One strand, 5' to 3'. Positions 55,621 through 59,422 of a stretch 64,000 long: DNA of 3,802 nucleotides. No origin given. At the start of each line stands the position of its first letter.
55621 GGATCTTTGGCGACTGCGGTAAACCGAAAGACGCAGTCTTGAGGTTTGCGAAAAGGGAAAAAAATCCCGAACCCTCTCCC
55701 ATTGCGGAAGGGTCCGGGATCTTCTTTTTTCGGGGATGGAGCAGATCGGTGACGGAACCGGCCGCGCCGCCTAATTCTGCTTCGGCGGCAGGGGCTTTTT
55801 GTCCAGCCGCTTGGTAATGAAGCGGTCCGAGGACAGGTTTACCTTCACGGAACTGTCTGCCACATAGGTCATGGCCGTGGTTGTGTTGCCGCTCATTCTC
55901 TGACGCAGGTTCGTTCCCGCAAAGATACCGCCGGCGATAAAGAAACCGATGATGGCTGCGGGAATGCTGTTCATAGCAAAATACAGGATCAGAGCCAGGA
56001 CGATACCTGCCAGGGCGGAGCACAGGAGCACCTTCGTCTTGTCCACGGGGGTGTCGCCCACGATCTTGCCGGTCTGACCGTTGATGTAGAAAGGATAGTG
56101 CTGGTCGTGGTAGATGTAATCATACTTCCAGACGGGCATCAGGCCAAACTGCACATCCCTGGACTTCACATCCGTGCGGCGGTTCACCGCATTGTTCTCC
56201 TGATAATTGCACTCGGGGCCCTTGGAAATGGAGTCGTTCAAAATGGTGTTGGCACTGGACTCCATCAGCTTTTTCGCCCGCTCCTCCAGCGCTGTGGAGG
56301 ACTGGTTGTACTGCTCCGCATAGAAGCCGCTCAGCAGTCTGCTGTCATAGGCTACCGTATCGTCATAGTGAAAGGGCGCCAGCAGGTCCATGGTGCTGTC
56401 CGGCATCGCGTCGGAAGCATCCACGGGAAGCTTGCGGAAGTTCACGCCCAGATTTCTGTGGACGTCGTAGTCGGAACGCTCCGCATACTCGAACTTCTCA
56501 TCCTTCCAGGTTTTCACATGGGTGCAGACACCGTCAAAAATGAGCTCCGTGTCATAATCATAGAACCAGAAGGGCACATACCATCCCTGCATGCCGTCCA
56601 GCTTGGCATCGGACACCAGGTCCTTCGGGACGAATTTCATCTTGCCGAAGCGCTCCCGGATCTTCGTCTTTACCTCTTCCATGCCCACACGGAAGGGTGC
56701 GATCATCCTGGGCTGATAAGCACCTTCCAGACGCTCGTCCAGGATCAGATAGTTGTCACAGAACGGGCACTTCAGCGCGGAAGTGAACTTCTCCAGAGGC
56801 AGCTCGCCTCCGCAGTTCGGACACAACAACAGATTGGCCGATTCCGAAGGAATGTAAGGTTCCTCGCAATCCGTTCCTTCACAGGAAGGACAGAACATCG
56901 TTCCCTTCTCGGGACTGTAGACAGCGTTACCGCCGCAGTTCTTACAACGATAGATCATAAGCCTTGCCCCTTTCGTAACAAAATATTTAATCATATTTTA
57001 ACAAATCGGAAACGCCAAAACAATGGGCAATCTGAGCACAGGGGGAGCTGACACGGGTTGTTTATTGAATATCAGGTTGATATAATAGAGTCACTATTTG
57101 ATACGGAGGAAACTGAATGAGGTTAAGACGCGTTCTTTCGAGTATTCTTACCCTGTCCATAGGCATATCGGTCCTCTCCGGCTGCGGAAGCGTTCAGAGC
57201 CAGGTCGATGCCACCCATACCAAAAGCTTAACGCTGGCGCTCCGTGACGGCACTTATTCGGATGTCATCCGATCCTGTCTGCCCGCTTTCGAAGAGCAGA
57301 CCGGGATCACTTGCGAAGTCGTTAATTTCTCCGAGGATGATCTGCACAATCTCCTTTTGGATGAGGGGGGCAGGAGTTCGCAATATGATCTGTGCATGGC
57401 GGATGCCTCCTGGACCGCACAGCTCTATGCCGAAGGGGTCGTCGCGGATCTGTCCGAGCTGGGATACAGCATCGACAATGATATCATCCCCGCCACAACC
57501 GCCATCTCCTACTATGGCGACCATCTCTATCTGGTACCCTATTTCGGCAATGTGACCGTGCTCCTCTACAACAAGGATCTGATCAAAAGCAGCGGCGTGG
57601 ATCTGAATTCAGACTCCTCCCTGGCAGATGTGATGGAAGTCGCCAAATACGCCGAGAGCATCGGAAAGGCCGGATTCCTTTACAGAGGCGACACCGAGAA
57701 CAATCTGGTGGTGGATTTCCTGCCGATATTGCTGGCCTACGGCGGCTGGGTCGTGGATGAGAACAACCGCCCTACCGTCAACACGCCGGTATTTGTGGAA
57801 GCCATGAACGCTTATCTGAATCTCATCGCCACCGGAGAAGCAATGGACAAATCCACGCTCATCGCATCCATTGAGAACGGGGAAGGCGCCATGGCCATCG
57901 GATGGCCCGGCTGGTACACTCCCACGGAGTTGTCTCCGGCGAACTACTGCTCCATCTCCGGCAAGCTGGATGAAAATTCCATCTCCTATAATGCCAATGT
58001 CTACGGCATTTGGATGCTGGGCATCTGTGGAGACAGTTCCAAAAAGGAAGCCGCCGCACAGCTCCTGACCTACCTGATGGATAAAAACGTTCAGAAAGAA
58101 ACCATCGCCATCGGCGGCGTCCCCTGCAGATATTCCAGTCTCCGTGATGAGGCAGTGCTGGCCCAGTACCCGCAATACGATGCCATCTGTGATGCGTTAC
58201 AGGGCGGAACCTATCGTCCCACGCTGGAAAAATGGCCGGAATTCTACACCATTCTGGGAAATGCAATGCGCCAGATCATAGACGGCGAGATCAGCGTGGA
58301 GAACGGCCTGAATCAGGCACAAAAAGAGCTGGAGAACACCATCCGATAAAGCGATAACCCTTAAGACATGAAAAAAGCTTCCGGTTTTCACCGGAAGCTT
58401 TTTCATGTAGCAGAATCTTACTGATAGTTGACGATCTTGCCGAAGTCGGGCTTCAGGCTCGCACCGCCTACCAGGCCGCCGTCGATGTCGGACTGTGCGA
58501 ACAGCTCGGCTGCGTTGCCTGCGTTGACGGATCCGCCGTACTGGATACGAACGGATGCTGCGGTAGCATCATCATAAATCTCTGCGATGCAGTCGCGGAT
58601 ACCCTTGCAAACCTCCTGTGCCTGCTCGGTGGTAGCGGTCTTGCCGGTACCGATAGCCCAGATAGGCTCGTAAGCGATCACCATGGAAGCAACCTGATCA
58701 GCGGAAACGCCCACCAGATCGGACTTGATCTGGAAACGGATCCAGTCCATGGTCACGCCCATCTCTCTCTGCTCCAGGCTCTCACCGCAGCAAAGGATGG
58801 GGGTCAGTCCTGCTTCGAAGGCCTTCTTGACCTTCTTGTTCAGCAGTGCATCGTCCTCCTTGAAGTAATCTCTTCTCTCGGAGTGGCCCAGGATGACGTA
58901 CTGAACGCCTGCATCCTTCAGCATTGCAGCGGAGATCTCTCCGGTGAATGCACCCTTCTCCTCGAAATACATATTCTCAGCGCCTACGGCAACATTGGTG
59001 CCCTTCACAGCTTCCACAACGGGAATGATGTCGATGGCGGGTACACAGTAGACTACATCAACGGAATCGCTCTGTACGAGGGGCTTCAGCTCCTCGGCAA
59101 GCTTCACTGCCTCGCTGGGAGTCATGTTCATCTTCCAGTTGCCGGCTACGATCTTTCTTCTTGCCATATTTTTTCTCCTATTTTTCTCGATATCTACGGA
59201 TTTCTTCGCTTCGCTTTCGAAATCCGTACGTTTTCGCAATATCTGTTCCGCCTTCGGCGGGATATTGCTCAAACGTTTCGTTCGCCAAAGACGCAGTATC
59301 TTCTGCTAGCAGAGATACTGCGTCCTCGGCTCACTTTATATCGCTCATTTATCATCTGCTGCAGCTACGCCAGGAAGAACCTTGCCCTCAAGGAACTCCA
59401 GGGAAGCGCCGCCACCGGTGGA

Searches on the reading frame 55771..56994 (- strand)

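Call 50: search_protein_families(library=pfam, proteins=[window:55771-56994:-], max_evalue=0.001)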
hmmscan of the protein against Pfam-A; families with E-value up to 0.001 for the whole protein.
window:55771-56994:- (407 aa): 2 families
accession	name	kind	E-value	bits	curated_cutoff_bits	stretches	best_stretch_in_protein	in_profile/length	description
PF08792.16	A2L_zn_ribbon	-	0.00023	21.2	22.9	0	15-39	4-28/33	A2L zinc ribbon domain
PF08271.17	Zn_Ribbon_TF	-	0.0005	20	29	0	15-51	1-37/43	TFIIB zinc-binding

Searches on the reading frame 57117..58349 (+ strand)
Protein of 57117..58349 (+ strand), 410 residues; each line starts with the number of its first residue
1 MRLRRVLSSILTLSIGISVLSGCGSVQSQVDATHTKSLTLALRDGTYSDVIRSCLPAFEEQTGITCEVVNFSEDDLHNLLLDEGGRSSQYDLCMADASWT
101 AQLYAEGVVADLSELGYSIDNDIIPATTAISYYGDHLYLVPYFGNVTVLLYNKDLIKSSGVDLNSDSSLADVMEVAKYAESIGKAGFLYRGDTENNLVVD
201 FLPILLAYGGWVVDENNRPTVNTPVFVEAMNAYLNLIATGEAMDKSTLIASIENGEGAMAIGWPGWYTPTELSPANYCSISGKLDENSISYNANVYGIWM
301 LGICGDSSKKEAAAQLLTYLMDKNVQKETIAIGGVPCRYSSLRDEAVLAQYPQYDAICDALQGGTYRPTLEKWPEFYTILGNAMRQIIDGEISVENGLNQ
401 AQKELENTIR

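Call 50: search_protein_families(library=pfam, proteins=[window:57117-58349:+], max_evalue=0.001)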
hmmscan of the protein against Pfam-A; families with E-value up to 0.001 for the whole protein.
window:57117-58349:+ (410 aa): 2 families
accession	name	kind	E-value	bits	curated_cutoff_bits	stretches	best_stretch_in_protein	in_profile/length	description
PF01547.30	SBP_bac_1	-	6.7e-28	99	26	1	56-326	15-306/307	Bacterial extracellular solute-binding protein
PF13416.11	SBP_bac_8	-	1e-23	85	27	1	57-353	5-276/279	Bacterial extracellular solute-binding protein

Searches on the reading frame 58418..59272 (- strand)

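Call 72: search_protein_families(library=pfam, proteins=[window:58418-59272:-], max_evalue=0.001)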
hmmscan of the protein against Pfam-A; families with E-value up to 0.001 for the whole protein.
window:58418-59272:- (284 aa): 1 family
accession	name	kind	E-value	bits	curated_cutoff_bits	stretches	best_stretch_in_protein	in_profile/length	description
PF00121.24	TIM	-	1e-96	323.6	20.1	1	40-283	1-244/245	Triosephosphate isomerase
